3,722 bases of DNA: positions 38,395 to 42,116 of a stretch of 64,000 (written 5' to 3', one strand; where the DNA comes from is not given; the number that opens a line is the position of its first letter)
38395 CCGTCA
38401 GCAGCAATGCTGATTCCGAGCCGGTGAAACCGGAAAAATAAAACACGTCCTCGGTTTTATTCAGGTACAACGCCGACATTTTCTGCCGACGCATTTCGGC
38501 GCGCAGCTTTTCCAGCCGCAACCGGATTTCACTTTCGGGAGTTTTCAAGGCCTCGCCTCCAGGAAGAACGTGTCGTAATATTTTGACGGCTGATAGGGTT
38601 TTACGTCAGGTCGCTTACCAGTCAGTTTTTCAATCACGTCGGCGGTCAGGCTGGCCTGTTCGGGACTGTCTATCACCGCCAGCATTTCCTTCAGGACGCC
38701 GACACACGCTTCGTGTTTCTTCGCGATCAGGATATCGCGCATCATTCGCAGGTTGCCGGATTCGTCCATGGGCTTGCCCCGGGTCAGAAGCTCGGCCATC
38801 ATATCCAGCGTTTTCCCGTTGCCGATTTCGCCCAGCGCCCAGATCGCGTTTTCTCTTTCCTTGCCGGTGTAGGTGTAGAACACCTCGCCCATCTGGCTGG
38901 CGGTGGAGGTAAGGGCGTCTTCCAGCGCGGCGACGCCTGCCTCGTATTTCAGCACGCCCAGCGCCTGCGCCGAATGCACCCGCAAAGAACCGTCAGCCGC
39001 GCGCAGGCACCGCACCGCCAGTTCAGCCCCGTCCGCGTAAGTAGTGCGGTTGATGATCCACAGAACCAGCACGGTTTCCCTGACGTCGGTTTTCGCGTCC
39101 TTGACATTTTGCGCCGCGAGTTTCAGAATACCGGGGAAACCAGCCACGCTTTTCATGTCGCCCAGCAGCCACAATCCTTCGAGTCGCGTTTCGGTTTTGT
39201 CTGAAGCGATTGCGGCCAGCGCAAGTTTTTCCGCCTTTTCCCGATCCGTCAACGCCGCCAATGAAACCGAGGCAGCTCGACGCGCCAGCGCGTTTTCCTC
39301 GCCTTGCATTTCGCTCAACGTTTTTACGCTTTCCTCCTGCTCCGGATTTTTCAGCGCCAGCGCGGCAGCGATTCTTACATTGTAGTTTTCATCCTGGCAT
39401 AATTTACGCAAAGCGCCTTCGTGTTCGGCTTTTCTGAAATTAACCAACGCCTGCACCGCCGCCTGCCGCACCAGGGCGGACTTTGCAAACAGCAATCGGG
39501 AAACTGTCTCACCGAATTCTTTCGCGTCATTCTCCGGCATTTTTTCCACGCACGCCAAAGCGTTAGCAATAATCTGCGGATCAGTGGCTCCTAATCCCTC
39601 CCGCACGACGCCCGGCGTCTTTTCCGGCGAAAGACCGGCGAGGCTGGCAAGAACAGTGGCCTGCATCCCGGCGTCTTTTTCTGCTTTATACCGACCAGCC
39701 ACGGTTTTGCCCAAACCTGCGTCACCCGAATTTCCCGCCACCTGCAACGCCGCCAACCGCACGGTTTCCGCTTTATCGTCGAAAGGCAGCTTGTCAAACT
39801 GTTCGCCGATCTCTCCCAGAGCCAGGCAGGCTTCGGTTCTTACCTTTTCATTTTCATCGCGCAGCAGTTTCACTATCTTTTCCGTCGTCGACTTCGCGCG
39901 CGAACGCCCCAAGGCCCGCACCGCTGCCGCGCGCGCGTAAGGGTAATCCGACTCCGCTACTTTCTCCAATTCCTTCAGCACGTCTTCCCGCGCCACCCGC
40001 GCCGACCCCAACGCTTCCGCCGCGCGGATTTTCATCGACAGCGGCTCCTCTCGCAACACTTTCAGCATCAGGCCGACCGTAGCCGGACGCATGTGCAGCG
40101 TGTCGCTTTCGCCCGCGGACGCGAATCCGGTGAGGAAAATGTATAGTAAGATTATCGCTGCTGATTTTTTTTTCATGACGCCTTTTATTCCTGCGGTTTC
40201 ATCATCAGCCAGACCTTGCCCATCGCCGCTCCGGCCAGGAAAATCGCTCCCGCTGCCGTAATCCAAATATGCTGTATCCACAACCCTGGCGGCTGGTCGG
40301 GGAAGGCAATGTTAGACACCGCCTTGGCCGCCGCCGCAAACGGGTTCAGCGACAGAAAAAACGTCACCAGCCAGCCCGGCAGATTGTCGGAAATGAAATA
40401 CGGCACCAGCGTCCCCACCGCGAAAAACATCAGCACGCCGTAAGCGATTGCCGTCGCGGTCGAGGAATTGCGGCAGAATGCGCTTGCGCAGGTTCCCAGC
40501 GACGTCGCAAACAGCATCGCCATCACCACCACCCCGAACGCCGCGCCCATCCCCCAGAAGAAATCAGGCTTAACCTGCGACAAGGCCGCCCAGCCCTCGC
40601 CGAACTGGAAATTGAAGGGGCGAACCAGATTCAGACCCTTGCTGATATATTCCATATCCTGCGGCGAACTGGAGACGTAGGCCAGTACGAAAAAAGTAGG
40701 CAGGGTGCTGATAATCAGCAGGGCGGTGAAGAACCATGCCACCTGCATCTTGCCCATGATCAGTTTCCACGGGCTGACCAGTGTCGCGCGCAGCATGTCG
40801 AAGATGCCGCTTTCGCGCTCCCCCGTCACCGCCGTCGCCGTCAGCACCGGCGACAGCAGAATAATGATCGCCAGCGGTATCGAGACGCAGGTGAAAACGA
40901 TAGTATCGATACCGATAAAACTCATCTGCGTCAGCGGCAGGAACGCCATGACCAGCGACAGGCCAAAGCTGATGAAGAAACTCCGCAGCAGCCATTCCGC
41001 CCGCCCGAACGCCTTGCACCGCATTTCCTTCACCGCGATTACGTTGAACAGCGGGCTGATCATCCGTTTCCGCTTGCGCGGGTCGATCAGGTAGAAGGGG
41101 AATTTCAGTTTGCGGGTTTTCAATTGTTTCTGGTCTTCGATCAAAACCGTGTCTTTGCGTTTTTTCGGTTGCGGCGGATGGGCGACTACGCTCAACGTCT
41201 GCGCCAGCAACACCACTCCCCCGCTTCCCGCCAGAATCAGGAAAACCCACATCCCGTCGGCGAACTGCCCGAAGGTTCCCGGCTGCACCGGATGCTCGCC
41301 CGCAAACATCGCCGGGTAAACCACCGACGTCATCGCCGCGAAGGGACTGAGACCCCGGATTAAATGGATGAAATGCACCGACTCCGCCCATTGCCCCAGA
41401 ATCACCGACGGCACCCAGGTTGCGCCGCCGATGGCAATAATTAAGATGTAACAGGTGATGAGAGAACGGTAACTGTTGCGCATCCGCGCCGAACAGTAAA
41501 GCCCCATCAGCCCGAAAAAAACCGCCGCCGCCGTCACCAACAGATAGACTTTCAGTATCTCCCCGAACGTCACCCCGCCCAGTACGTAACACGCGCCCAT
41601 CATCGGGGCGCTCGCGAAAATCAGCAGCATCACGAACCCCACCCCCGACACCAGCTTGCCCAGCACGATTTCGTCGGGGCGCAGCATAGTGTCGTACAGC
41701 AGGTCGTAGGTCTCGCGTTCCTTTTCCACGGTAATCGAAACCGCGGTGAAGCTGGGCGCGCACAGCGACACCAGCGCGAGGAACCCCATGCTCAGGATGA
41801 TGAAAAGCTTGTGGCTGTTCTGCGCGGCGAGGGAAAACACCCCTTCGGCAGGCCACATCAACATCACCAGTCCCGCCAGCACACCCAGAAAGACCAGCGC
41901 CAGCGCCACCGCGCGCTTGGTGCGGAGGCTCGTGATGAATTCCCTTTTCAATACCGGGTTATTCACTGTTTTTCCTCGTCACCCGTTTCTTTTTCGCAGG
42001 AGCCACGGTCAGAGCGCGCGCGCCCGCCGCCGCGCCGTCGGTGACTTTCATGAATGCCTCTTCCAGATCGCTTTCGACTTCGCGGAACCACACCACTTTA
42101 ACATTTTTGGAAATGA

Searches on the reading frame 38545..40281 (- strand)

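Call 89: search_protein_families(library=pfam, proteins=[window:38545-40281:-], max_evalue=0.0001)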
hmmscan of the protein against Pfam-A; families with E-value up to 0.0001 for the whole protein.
window:38545-40281:- (578 aa): 6 families
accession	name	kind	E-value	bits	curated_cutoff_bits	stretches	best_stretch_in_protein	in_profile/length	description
PF13646.12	HEAT_2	-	8e-32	109.8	27.7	2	266-341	11-87/88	HEAT repeats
PF02985.28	HEAT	-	1.9e-15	55.9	23.5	0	136-161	5-30/31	HEAT repeat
PF03130.22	HEAT_PBS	-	9.6e-07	29.2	20.9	0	476-499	2-25/27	PBS lyase HEAT-like repeat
PF13513.12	HEAT_EZ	-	9.4e-06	26.5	27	0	115-158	2-55/55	HEAT-like repeat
PF00514.29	Arm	-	2.5e-05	24.6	20.6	0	136-158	17-39/41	Armadillo/beta-catenin-like repeat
PF18991.6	DUF5724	-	5.5e-05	21.8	25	0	217-332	457-571/1214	Family of unknown function (DUF5724)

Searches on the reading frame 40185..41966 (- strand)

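Call 89: search_protein_families(library=pfam, proteins=[window:40185-41966:-], max_evalue=0.0001)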
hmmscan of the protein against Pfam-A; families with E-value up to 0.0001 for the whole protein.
window:40185-41966:- (593 aa): 3 families
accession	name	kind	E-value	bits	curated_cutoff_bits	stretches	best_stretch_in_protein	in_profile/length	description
PF12698.13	ABC2_membrane_3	-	1.2e-12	48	31.6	1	358-580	162-344/347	ABC-2 family transporter protein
PF01061.29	ABC2_membrane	-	4.1e-09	36.7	26.9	1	6-197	7-193/211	ABC-2 type transporter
PF12679.13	ABC2_membrane_2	-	7.9e-08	32.3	27.2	0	5-195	3-212/283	ABC-2 family transporter protein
